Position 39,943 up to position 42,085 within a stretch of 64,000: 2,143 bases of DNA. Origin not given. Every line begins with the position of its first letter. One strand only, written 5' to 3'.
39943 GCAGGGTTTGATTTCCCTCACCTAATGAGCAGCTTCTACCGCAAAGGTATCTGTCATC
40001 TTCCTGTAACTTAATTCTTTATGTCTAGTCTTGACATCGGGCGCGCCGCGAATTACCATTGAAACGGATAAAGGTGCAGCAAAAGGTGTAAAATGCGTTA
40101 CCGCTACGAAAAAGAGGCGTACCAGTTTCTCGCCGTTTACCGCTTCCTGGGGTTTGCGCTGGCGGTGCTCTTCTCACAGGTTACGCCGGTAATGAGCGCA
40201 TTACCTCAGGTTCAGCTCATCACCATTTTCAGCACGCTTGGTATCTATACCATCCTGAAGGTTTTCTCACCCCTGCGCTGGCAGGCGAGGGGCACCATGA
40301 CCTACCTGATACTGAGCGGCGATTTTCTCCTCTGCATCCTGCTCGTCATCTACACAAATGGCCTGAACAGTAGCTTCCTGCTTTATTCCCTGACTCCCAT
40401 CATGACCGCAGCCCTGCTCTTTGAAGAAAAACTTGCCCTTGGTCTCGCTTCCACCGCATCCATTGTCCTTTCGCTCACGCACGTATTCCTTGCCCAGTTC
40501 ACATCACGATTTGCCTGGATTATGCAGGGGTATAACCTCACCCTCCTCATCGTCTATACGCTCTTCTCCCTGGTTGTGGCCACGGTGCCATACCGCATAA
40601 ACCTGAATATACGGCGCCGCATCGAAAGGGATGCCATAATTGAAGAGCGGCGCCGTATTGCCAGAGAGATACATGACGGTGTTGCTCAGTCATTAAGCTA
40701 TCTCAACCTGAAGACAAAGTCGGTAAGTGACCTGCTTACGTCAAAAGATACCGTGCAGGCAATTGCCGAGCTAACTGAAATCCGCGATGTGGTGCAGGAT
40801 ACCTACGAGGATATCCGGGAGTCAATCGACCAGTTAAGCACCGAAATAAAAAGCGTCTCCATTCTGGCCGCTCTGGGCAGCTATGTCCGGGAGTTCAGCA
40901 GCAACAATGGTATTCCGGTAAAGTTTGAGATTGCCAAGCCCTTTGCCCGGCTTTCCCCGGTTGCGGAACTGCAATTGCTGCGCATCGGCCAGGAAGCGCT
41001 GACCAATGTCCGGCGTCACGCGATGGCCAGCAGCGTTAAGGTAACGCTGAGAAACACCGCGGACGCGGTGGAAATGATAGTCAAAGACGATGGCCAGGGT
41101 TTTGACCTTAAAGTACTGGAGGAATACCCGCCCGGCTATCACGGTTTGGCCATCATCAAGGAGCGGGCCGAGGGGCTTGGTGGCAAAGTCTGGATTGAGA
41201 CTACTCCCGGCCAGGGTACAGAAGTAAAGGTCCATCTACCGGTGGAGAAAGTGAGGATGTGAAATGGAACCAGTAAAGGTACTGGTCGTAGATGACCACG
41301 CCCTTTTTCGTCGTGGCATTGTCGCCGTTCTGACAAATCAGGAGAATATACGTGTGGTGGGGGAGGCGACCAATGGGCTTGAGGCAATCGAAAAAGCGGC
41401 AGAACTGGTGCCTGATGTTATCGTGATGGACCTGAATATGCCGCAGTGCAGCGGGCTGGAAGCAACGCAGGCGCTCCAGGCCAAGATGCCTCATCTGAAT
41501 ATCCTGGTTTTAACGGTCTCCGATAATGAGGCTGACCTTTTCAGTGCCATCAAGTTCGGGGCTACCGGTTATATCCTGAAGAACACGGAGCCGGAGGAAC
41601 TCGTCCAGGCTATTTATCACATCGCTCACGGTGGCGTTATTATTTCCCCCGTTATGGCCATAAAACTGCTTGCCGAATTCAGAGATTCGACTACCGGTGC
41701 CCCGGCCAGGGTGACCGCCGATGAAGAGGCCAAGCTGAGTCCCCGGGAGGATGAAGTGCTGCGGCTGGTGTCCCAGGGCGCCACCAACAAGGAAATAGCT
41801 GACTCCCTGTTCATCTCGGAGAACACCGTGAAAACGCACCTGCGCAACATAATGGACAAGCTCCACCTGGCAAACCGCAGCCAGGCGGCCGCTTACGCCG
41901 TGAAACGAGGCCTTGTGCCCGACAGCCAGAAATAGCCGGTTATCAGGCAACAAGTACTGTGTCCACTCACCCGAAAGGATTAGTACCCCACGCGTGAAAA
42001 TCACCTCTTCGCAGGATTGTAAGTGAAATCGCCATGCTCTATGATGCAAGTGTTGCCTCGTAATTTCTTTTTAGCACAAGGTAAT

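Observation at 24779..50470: Two secretin-less type IV pilus gene sets that split the accessory functions between them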

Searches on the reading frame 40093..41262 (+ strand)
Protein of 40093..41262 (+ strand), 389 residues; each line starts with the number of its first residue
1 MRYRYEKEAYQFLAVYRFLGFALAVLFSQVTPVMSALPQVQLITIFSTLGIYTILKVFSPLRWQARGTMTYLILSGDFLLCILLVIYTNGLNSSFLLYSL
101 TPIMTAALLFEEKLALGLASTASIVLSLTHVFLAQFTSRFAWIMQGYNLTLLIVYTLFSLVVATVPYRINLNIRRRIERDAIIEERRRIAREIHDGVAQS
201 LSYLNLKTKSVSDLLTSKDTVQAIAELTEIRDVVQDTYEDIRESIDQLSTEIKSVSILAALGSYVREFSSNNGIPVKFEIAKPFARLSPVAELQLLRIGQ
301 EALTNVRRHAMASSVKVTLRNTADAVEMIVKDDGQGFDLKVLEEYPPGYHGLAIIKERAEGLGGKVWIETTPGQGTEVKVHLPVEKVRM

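Call 5: search_protein_families(library=pfam, proteins=[window:40093-41262:+], max_evalue=0.01)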
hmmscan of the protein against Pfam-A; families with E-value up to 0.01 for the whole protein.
window:40093-41262:+ (389 aa): 4 families
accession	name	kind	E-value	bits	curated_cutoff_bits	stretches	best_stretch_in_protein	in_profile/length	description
PF07730.19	HisKA_3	-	7.3e-16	58.9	24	1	185-250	1-65/68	Histidine kinase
PF02518.31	HATPase_c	-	5.2e-15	56.3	26.4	1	292-385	3-110/111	Histidine kinase-, DNA gyrase B-, and HSP90-like ATPase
PF25323.1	6TM_PilS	-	6.4e-07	29.7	27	1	10-158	12-169/189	PilS-like transmembrane domain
PF13581.12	HATPase_c_2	-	3e-05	24.4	27.4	1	300-357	37-107/127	Histidine kinase-like ATPase domain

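Call 11: find_related_loci(query=window:40093-41262:+, collection=genome_contigs, flank=10000)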
Query window:40093-41262:+ (389 aa) in genome_contigs; peptide patterns used: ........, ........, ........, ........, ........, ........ (x = any residue, [..] = any of these).
126 stretches matched a pattern; 43 encode a relative of the query (tblastn E <= 1e-3); 41 distinct loci.
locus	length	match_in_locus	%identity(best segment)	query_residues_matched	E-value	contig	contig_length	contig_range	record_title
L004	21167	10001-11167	92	1-389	0e+0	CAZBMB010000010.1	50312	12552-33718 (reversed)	MAG TPA_asm: uncultured Dehalococcoidaceae bacterium isolate binchicken_co178_264 genome assembly, contig: NODE_1163_len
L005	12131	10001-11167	89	1-389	0e+0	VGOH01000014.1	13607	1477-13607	MAG: Chloroflexi bacterium isolate K_DeepCast_250m_mx_116 K_DeepCast_250m_mx_116_Ga0194125_10009372, whole genome shotgu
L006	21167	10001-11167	84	1-389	0e+0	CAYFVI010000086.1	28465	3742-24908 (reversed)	MAG TPA_asm: uncultured Dehalococcoidaceae bacterium isolate ERP108616_co1_214 genome assembly, contig: k119_442724, who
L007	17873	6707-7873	86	1-389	0e+0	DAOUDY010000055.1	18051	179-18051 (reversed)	MAG TPA_asm: Dehalococcoidales bacterium isolate N2_108 k133_1071757, whole genome shotgun sequence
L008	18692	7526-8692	84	1-389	0e+0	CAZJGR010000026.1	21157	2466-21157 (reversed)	MAG TPA_asm: uncultured Dehalococcoidaceae bacterium isolate binchicken_co376_99 genome assembly, contig: NODE_2296_leng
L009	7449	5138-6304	82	1-389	0e+0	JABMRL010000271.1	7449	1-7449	MAG: Dehalococcoidia bacterium isolate bin.356 k141_6964677, whole genome shotgun sequence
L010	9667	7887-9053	81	1-389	0e+0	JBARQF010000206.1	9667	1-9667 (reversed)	MAG: Dehalococcoidales bacterium isolate MFD13432_ilm_asm_bin21 k127_114528, whole genome shotgun sequence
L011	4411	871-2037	78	1-389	0e+0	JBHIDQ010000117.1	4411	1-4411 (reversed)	MAG: Dehalococcoidales bacterium isolate b3.sp3_bin.43 NODE_9381_length_4411_cov_19.349174, whole genome shotgun sequenc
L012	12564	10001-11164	76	4-389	0e+0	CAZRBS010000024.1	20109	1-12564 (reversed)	MAG TPA_asm: uncultured Dehalococcoidaceae bacterium isolate SRP141376_co1_241 genome assembly, contig: NODE_5711_length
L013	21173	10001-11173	75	1-389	0e+0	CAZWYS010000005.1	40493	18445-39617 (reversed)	MAG TPA_asm: uncultured Dehalococcoidaceae bacterium isolate SRP214966_co5_332 genome assembly, contig: NODE_546_length_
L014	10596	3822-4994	74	1-389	0e+0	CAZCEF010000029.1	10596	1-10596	MAG TPA_asm: uncultured Dehalococcoidaceae bacterium isolate binchicken_co124_335 genome assembly, contig: NODE_4385_len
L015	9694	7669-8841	75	1-389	0e+0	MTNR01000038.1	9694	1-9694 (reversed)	MAG: Dehalococcoides sp. JdFR-56 JGI24020J35080_1002005, whole genome shotgun sequence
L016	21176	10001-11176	75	1-389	0e+0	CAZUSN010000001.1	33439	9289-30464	MAG TPA_asm: uncultured Dehalococcoidaceae bacterium isolate binchicken_co124_334 genome assembly, contig: NODE_426_leng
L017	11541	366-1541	73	1-389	0e+0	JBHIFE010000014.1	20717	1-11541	MAG: Dehalococcoidales bacterium isolate b1.sp3_bin.55 NODE_536_length_20717_cov_5.961862, whole genome shotgun sequence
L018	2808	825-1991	73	1-389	0e+0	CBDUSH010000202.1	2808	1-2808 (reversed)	MAG TPA_asm: uncultured bacterium isolate SRR22302368_concoct_39 genome assembly, contig: ERZ25747235.37331, whole genom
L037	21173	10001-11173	70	1-389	5e-179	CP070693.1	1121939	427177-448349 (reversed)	MAG: Dehalococcoidia bacterium isolate bin61 chromosome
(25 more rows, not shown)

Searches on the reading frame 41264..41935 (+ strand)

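Call 5: search_protein_families(library=pfam, proteins=[window:41264-41935:+], max_evalue=0.01)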
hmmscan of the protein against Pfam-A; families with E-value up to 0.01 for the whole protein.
window:41264-41935:+ (223 aa): 8 families
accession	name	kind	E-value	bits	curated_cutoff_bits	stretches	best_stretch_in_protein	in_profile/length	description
PF00072.30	Response_reg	-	1.2e-29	103.2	30.2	1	6-117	1-110/111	Response regulator receiver domain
PF00196.25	GerE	-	8.8e-23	80.1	23.5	1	157-212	2-57/57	Bacterial regulatory proteins, luxR family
PF04545.22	Sigma70_r4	-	2e-06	27.7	24.1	1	156-200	3-48/50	Sigma-70, region 4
PF08281.18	Sigma70_r4_2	-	4.2e-06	26.8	25.7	1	156-200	9-54/54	Sigma-70, region 4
PF13384.12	HTH_23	-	0.00011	22.3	24.6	1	165-191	10-36/50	Homeodomain-like domain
PF04967.18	HTH_10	-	0.0011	19.1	23.1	1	173-200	24-51/53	HTH DNA binding domain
PF13412.12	HTH_24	-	0.0014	18.6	21.9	1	172-195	17-40/48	Winged helix-turn-helix DNA-binding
PF14493.12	HTH_40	-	0.0082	16.9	27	0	164-198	4-38/89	Helix-turn-helix domain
